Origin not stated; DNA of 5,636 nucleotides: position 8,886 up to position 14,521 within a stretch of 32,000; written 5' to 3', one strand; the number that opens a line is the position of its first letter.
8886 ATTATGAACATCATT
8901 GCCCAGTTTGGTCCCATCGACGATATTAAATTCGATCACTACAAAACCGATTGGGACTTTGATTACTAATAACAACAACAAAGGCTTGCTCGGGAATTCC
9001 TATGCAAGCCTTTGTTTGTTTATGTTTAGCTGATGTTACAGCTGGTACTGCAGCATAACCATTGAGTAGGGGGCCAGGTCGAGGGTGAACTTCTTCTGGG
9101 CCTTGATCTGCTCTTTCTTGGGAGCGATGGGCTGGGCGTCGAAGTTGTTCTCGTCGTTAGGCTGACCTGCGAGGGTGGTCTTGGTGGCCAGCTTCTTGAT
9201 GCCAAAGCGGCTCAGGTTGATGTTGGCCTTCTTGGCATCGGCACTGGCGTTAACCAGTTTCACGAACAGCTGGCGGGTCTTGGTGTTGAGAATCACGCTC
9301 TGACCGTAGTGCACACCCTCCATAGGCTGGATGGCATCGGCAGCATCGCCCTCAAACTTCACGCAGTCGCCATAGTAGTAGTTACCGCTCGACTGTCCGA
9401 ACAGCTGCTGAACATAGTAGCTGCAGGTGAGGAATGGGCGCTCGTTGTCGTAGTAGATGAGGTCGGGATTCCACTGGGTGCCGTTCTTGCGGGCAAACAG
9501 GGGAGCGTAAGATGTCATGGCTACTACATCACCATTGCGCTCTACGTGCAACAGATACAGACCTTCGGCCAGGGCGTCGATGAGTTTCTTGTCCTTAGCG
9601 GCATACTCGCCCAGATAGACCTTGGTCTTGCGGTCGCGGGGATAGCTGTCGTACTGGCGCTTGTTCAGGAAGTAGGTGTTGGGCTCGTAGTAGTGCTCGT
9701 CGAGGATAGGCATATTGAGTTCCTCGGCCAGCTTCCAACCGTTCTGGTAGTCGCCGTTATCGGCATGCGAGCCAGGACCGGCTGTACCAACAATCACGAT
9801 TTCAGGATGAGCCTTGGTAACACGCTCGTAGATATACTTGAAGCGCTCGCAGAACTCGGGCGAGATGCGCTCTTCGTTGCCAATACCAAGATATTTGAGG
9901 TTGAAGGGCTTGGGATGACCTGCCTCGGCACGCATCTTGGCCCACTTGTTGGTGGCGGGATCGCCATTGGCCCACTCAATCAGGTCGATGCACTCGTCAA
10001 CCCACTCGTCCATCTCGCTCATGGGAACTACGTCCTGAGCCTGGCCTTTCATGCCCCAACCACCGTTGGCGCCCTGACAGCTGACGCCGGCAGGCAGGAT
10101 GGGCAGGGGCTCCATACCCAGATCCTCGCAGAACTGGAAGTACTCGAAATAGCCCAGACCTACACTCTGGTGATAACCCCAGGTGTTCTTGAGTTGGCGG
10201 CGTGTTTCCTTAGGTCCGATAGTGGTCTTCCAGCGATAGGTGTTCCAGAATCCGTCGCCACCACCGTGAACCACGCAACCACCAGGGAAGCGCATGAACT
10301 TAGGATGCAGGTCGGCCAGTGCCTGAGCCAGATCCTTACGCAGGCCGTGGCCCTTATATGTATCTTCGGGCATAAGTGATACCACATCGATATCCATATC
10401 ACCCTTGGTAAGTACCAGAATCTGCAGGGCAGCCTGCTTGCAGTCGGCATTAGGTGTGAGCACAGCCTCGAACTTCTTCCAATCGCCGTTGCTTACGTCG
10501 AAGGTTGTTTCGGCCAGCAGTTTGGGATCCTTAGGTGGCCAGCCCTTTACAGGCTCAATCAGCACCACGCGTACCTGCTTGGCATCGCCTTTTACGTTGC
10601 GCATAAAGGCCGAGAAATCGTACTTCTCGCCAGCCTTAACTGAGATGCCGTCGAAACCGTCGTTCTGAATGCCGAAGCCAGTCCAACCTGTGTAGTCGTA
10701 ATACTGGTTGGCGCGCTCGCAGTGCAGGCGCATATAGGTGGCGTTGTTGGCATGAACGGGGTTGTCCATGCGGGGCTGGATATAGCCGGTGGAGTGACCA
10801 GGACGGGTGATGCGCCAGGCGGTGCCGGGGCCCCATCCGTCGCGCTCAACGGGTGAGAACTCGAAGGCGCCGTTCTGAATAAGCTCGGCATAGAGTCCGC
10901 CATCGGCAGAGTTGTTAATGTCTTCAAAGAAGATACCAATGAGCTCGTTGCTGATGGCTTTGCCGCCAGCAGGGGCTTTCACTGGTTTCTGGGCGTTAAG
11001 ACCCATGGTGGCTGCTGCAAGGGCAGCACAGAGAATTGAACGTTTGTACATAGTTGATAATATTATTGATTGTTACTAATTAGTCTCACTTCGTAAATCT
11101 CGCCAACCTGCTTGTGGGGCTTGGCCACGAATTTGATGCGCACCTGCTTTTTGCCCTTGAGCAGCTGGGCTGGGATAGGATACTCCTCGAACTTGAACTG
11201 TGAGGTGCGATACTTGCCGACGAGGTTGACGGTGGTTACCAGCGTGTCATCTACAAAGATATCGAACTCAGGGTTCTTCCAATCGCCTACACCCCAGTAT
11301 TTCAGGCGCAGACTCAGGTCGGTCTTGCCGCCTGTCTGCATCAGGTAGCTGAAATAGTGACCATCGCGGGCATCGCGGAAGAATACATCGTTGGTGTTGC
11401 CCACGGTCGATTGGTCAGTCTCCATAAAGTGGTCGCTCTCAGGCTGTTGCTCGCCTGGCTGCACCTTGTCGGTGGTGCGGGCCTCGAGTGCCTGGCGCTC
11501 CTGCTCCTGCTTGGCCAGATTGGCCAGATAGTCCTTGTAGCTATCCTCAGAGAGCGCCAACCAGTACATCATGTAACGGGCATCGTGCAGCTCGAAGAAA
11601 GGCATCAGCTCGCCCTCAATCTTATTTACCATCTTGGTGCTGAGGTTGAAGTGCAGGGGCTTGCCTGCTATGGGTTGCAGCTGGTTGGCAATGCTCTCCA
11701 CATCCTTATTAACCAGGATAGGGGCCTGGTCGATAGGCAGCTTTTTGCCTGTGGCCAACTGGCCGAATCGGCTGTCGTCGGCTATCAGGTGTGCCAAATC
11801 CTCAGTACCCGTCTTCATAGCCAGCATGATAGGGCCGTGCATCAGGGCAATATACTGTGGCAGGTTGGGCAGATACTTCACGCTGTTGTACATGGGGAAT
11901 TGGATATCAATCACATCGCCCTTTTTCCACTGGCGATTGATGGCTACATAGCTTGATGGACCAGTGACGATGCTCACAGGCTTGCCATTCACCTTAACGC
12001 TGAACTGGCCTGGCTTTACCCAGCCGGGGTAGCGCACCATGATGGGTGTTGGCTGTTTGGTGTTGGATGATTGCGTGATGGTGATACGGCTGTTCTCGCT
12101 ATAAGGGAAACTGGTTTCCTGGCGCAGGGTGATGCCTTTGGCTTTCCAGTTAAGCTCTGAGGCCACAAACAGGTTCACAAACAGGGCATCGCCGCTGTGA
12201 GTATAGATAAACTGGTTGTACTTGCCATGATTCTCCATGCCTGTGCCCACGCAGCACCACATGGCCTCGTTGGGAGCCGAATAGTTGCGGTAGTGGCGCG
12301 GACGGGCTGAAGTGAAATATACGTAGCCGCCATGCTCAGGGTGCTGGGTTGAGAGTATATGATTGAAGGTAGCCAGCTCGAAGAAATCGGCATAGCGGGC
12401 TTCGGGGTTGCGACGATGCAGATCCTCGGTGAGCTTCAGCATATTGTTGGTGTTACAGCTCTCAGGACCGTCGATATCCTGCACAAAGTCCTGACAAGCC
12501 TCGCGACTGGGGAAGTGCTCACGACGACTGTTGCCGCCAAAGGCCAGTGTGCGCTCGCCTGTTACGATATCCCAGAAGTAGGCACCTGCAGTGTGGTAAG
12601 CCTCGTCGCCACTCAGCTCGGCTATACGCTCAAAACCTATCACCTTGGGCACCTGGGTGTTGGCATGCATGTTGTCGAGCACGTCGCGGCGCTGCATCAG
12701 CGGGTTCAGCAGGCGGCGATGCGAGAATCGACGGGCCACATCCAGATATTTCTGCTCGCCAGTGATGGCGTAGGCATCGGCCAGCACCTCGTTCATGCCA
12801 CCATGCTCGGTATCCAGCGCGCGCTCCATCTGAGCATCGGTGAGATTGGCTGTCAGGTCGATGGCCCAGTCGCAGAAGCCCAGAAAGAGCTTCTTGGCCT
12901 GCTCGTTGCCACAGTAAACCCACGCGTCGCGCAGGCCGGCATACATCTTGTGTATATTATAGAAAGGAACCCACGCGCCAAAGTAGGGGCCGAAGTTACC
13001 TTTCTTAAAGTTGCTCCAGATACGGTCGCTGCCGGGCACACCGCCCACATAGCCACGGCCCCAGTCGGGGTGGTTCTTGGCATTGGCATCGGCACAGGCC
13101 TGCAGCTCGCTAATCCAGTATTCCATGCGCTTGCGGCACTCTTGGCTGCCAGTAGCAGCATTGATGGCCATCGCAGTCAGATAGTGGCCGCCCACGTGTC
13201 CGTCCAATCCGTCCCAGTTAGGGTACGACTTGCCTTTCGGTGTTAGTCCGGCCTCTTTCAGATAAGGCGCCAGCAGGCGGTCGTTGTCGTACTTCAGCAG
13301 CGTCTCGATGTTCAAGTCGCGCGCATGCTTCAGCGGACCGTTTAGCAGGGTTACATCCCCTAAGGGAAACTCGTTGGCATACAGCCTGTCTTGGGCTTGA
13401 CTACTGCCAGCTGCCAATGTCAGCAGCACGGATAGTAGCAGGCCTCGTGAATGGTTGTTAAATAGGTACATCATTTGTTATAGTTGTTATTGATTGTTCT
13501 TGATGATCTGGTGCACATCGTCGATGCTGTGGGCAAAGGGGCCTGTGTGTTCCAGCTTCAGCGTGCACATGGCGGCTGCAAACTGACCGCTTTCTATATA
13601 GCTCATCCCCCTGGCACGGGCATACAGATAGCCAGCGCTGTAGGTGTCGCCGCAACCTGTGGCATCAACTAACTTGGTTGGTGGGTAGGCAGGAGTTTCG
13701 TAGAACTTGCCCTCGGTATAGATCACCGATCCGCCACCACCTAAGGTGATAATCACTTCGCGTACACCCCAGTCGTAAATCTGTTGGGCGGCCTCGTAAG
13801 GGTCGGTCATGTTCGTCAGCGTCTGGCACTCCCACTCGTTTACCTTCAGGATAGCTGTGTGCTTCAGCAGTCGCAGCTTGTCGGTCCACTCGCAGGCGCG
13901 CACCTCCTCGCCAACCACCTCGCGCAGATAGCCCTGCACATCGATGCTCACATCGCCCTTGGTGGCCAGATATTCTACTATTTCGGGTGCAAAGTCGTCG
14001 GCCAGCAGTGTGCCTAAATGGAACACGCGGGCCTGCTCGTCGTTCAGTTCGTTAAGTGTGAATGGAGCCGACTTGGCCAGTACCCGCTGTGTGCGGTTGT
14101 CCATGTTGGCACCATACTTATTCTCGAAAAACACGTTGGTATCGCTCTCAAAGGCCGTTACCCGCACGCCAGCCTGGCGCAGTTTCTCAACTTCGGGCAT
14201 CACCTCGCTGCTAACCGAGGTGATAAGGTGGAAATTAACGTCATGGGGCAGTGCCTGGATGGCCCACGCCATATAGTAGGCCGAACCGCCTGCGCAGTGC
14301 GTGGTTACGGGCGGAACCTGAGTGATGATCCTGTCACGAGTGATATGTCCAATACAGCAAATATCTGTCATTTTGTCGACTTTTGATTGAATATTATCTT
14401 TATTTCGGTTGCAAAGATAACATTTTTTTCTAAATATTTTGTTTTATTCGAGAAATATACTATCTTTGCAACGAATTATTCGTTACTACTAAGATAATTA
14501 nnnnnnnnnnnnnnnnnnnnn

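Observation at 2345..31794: Window-scale circuit: two paralogous sensor SpoIIE phosphatases with different inputs, one kinase/STAS pair, one Rel-type output, arranged around a glycan locus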

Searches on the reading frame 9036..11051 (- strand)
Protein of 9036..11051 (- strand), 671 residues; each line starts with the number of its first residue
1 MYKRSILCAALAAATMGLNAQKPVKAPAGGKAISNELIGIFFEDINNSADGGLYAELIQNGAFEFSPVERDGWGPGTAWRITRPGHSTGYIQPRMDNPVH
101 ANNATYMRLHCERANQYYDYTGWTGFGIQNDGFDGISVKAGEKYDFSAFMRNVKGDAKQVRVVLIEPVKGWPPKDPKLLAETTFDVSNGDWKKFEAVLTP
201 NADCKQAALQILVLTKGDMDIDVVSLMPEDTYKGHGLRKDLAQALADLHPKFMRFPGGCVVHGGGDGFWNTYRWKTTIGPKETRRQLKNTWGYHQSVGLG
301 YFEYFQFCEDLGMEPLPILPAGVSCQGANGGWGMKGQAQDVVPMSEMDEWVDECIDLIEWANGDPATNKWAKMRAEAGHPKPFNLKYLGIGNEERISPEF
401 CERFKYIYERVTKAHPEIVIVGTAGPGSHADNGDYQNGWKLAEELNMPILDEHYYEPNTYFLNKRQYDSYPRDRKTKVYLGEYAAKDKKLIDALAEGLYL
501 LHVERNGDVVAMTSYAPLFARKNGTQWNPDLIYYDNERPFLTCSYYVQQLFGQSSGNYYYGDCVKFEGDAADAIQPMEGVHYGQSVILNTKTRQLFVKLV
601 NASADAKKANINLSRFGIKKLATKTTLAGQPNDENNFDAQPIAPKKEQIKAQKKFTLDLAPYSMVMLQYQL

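Call 3: search_protein_families(library=pfam, proteins=[window:9036-11051:-])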
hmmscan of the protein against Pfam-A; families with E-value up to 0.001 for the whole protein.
window:9036-11051:- (671 aa): 3 families
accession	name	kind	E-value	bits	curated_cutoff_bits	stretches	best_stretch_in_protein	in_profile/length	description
PF22848.2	ASD1_dom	-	1.1e-95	320.1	22.2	1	243-484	1-239/239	Alpha-L-arabinofuranosidase 1 domain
PF06964.18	Alpha-L-AF_C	-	1.1e-23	84.7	27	1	486-663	17-165/165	Alpha-L-arabinofuranosidase C-terminal domain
PF02018.23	CBM_4_9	-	0.0008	20.2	25.9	0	134-211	55-129/136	Carbohydrate binding domain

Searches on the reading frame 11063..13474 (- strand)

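Call 4: search_protein_families(library=pfam, proteins=[window:11063-13474:-])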
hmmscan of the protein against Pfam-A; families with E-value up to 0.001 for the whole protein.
window:11063-13474:- (803 aa): 4 families
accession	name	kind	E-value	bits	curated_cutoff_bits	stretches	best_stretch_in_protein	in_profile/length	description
PF07944.18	Beta-AFase-like_GH127_cat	-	1.4e-97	327.6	24.9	1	40-420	1-375/376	Beta-L-arabinofuranosidase, GH127 catalytic domain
PF20620.4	DUF6805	-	4.8e-33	114.7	27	1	662-799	1-133/133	Family of unknown function (DUF6805)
PF16375.10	DUF4986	-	1.2e-27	96.7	29.5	1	556-638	1-84/84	Domain of unknown function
PF20736.2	Glyco_hydro127M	-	2.8e-26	91.9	24.2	1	431-528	2-95/95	Beta-L-arabinofuranosidase, GH127 middle domain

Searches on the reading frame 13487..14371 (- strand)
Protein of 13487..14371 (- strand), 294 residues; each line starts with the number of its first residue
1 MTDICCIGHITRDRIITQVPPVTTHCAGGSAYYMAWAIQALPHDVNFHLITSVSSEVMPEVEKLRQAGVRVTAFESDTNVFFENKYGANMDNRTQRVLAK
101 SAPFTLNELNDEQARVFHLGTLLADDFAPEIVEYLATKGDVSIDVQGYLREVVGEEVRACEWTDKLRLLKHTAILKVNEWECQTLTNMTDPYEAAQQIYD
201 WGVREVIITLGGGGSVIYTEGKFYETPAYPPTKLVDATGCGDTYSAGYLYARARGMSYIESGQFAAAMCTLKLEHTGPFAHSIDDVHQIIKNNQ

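Call 4: search_protein_families(library=pfam, proteins=[window:13487-14371:-])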
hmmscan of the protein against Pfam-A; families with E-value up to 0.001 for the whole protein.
window:13487-14371:- (294 aa): 1 family
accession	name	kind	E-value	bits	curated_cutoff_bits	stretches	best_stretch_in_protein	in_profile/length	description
PF00294.29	PfkB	-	6.2e-26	91.9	25.8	1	1-278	1-295/302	pfkB family carbohydrate kinase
